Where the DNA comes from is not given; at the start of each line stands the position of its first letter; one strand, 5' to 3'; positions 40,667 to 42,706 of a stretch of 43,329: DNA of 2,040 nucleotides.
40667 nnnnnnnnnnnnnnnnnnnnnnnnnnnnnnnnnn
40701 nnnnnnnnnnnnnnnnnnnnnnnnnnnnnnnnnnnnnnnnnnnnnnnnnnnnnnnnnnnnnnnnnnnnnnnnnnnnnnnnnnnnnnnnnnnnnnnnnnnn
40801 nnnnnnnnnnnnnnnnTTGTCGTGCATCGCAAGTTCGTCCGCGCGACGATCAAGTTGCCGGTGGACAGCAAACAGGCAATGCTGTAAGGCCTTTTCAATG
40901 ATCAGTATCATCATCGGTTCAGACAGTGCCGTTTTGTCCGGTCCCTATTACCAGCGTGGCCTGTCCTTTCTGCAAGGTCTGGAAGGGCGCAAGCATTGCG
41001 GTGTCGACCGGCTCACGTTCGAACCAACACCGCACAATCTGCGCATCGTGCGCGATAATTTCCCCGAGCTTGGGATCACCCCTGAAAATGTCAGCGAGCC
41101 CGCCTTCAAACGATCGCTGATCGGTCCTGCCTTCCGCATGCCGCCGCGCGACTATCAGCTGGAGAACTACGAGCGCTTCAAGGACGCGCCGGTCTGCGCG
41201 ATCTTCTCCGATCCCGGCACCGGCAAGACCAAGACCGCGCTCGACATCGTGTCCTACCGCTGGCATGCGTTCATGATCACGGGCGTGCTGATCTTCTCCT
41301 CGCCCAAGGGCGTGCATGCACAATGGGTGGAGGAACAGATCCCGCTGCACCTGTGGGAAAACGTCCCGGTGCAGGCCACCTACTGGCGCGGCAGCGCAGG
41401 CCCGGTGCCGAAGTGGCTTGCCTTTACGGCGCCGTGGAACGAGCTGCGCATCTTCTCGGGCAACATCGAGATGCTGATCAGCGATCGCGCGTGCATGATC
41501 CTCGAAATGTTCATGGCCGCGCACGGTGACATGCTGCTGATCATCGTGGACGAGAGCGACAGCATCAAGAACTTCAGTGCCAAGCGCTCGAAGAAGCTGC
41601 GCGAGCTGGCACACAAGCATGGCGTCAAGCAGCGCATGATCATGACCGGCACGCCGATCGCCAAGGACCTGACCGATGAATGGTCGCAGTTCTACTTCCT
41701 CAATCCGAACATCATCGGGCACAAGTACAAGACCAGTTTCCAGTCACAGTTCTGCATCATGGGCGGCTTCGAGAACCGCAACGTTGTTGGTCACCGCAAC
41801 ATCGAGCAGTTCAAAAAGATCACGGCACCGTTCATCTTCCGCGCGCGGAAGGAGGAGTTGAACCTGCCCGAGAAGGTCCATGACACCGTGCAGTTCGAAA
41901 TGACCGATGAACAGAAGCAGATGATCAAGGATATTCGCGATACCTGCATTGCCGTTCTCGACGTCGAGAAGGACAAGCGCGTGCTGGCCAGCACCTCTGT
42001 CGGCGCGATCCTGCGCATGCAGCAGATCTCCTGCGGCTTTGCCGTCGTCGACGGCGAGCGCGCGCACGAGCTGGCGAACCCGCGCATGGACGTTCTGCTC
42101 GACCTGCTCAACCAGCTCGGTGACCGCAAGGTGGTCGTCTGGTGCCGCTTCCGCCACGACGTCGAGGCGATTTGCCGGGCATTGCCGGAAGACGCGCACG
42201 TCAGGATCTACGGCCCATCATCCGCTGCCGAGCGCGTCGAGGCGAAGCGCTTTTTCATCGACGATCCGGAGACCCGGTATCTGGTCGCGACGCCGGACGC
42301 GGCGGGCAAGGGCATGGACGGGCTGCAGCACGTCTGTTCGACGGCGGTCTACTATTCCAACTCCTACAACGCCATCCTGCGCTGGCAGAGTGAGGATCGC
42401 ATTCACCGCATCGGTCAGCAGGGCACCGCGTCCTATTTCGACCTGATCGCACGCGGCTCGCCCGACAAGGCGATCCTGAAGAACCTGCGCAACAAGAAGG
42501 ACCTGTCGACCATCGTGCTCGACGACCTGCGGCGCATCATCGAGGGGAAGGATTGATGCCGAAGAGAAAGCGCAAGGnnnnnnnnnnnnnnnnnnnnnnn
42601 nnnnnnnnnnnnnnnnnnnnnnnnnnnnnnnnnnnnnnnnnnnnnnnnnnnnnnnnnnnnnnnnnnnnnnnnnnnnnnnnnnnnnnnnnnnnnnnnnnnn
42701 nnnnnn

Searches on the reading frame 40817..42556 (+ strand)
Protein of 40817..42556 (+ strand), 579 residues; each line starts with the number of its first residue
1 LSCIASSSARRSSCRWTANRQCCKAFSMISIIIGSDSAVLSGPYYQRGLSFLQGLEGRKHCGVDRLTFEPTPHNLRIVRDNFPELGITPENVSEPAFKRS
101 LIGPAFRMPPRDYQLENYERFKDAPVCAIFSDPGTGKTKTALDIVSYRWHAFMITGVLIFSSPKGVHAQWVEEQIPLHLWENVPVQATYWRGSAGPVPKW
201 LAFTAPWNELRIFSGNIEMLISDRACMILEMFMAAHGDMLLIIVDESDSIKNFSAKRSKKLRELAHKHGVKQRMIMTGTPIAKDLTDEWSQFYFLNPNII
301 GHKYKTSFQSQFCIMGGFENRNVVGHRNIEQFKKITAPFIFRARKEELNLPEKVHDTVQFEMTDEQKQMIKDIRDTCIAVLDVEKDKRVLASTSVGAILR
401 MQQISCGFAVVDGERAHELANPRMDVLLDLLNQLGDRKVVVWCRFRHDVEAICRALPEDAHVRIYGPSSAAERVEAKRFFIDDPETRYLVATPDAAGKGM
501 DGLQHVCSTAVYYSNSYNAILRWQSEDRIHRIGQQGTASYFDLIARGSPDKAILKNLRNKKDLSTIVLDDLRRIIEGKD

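Call 31: search_protein_families(library=phrogs, proteins=[window:40817-42556:+], max_evalue=0.001)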
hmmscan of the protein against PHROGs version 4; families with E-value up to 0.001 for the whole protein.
window:40817-42556:+ (579 aa): 7 families
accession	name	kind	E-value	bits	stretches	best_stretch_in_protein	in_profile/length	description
phrog_62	-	DNA, RNA and nucleotide metabolism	2.9e-98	331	1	96-577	684-1142/1881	DNA helicase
phrog_29996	-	unknown function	1.3e-18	67.5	1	240-567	839-1163/1189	-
phrog_16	-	DNA, RNA and nucleotide metabolism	4.1e-09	36.2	1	103-550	266-605/986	DNA helicase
phrog_23807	-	unknown function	8.5e-09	34.7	1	429-535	522-635/1053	-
phrog_11354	-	unknown function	2e-05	25.3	1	486-566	24-103/116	-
phrog_21391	-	DNA, RNA and nucleotide metabolism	5.5e-05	21.4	0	240-310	1039-1109/2021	DNA helicase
phrog_24008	-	DNA, RNA and nucleotide metabolism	0.00025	20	1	234-299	589-652/1006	helicase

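Call 78: search_protein_families(library=pfam, proteins=[window:40817-42556:+], max_evalue=0.01)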
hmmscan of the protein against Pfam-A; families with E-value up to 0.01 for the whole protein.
window:40817-42556:+ (579 aa): 3 families
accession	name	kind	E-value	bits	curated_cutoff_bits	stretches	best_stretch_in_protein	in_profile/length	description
PF00176.29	SNF2-rel_dom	-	1e-21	77.7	24.9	1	124-406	17-286/290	SNF2-related domain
PF00271.37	Helicase_C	-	1.5e-06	28.9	23.5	1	424-533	3-110/110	Helicase conserved C-terminal domain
PF04851.21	ResIII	-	0.0051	17.2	22.5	0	108-280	2-162/164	Type III restriction enzyme, res subunit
